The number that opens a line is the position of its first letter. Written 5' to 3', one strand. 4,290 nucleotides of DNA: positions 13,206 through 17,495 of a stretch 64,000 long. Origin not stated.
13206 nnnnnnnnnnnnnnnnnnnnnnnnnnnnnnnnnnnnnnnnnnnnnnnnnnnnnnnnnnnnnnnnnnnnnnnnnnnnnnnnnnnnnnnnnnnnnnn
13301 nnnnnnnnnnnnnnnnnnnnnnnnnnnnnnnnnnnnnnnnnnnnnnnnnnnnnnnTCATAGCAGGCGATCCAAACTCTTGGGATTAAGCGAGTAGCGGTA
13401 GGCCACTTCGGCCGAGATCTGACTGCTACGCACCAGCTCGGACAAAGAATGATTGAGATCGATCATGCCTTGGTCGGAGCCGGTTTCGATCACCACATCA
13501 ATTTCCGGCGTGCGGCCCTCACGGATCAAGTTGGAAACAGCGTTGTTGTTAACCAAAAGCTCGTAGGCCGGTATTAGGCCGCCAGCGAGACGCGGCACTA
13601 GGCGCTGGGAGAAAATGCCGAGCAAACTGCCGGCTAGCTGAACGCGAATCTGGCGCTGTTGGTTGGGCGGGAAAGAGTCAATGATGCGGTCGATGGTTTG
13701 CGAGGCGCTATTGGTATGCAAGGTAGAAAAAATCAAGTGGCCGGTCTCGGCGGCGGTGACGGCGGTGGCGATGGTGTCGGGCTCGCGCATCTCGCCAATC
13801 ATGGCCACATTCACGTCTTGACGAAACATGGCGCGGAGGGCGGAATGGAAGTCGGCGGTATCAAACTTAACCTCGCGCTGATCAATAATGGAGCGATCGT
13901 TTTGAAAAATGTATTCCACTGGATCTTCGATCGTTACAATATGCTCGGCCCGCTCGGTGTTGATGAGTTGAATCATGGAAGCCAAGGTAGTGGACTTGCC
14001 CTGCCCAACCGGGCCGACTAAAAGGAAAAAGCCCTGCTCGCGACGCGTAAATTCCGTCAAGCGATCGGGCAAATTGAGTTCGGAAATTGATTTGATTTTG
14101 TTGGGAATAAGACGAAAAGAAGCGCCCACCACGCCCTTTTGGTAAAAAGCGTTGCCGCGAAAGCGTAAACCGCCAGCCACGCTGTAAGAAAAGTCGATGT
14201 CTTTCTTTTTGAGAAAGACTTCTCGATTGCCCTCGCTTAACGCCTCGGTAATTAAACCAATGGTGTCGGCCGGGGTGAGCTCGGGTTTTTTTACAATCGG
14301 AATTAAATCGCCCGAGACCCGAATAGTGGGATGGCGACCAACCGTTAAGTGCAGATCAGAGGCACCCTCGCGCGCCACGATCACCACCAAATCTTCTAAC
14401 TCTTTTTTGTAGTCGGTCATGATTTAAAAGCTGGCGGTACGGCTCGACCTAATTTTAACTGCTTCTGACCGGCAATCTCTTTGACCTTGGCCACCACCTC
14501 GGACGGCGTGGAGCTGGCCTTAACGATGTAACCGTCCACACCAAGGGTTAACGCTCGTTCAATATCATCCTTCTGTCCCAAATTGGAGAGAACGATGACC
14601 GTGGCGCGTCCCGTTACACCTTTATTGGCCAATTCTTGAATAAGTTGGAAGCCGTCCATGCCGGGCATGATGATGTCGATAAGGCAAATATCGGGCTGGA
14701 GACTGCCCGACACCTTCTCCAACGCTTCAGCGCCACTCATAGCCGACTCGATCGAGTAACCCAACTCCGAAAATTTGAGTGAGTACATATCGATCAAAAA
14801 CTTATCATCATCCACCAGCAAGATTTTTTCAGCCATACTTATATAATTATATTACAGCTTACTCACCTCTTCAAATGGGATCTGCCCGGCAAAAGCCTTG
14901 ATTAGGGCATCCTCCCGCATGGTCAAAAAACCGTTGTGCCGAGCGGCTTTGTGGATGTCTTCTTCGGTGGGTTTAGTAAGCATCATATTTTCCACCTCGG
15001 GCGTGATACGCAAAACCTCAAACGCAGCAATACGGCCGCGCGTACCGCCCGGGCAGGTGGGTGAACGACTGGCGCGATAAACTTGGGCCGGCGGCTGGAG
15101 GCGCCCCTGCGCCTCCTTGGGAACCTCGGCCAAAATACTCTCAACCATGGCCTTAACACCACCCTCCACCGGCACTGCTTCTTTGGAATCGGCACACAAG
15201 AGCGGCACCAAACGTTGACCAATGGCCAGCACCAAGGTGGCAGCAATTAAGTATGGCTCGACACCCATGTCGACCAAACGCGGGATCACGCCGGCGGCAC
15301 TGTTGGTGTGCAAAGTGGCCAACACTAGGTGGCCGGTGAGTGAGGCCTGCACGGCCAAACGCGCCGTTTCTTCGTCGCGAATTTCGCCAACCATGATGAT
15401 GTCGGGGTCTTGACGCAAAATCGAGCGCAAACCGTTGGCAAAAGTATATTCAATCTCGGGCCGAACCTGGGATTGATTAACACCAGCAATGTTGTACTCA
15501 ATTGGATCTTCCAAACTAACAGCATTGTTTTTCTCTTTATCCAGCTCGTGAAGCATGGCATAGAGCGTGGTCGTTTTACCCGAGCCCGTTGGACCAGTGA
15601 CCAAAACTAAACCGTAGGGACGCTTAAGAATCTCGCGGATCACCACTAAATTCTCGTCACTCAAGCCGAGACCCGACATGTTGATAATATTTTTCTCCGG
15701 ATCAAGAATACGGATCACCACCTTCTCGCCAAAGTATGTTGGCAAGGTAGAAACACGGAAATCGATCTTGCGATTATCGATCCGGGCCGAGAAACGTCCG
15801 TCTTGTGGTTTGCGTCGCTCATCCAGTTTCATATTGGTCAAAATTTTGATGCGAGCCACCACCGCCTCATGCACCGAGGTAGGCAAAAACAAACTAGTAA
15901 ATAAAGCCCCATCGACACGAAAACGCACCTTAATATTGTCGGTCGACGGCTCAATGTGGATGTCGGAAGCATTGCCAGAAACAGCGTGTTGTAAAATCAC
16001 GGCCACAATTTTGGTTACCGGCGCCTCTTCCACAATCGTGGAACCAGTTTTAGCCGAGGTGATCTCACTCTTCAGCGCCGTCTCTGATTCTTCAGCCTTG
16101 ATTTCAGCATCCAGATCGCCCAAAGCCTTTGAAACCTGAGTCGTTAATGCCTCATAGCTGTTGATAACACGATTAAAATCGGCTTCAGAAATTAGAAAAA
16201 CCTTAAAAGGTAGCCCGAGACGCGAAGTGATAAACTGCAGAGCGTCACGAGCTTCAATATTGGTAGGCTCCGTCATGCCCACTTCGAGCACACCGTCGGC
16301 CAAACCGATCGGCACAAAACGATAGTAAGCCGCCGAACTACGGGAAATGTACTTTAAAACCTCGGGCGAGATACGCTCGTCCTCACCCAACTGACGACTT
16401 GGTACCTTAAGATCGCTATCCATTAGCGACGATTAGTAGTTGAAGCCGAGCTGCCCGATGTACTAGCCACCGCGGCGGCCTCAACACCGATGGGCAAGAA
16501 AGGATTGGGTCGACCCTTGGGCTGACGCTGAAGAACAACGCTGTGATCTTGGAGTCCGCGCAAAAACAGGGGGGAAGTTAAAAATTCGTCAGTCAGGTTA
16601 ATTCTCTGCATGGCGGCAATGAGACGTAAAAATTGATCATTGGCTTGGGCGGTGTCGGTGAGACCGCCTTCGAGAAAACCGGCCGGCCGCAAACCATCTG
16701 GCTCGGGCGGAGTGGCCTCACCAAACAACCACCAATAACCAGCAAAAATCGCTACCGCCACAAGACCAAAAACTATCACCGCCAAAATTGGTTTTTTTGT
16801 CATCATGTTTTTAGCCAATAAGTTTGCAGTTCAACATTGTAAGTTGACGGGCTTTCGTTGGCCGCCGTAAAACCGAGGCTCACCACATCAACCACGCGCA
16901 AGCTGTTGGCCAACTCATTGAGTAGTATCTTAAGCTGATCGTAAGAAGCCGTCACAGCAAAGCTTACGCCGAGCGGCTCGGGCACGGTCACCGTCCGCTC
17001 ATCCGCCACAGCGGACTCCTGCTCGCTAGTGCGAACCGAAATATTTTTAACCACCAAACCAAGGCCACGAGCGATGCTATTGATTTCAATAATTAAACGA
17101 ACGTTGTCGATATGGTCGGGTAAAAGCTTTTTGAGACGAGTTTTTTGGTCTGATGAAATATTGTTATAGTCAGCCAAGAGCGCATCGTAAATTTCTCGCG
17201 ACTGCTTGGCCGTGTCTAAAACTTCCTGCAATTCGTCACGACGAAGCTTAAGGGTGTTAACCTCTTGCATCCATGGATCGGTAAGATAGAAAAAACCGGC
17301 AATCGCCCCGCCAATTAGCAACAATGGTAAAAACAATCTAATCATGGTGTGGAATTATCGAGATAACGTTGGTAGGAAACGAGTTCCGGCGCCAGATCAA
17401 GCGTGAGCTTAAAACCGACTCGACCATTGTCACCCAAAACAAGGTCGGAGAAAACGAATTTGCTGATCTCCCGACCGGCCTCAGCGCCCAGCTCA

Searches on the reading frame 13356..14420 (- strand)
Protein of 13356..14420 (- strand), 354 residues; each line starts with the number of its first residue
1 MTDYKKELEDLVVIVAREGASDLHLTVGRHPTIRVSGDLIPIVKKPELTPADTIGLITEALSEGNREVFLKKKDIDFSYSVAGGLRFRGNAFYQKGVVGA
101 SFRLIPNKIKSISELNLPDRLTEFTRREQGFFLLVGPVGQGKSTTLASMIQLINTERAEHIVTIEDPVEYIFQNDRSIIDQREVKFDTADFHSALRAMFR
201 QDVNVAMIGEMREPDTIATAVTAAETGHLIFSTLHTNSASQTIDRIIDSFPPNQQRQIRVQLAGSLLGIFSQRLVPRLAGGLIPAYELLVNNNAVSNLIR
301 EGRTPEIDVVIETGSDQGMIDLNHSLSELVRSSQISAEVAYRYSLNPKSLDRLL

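Call 56: search_protein_families(library=pfam, proteins=[window:13356-14420:-], max_evalue=0.001)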
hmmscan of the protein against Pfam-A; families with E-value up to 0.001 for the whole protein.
window:13356-14420:- (354 aa): 2 families
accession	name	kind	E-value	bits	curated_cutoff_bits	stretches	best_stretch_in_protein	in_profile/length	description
PF00437.27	T2SSE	-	1.4e-39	136.2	24.9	1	119-279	132-282/370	Type II/IV secretion system protein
PF13401.12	AAA_22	-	0.00089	20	27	0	127-167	3-42/130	AAA domain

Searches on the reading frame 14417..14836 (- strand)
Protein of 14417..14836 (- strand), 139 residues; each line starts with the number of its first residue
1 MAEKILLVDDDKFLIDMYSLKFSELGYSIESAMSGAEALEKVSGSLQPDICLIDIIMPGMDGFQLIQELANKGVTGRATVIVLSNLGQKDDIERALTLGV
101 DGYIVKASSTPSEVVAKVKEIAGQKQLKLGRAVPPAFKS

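Call 56: search_protein_families(library=pfam, proteins=[window:14417-14836:-], max_evalue=0.001)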
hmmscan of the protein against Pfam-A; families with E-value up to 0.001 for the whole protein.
window:14417-14836:- (139 aa): 1 family
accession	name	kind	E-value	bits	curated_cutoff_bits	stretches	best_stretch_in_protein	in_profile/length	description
PF00072.30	Response_reg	-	7.4e-22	78.1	30.2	1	5-117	1-109/111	Response regulator receiver domain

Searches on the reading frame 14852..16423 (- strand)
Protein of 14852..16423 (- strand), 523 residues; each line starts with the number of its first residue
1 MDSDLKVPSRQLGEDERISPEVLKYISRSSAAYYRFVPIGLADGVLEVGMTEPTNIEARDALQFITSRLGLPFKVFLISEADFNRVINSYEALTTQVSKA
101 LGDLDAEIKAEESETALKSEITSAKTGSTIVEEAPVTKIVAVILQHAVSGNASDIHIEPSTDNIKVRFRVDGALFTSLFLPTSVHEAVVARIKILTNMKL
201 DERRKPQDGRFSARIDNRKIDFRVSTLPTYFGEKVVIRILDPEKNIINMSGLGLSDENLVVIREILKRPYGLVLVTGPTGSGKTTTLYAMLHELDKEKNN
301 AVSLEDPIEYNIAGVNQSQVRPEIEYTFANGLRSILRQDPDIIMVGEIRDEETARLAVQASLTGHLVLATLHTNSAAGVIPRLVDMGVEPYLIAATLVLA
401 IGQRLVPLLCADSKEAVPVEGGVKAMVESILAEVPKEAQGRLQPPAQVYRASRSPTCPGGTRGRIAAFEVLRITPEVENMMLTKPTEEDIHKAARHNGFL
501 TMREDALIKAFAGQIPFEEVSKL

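Call 56: search_protein_families(library=pfam, proteins=[window:14852-16423:-], max_evalue=0.001)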
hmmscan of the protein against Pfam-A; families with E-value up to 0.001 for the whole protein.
window:14852-16423:- (523 aa): 6 families
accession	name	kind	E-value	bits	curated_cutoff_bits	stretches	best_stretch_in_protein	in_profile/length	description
PF00437.27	T2SSE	-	1.2e-120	403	24.9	1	132-521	4-369/370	Type II/IV secretion system protein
PF05157.20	MshEN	-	4.3e-13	49.5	23.1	1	14-94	9-87/90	MshEN domain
PF25199.1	nSTAND_NTPase5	-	4e-05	23.9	34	1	267-306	38-77/145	Novel STAND NTPase 5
PF13191.12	AAA_16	-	6.8e-05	23.9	32.6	1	268-318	23-64/167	AAA ATPase domain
PF13401.12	AAA_22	-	0.00026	21.7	27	1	271-316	6-33/130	AAA domain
PF13173.12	AAA_14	-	0.00046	20.6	27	1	272-361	4-84/129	AAA domain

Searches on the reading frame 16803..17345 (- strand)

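Call 57: search_protein_families(library=pfam, proteins=[window:16803-17345:-], max_evalue=0.001)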
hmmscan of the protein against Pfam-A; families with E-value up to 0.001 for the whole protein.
window:16803-17345:- (180 aa): 1 family
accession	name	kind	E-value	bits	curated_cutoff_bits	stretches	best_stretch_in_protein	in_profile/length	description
PF04350.18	PilO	-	1.7e-06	28.6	22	1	32-177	4-142/145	Pilus assembly protein, PilO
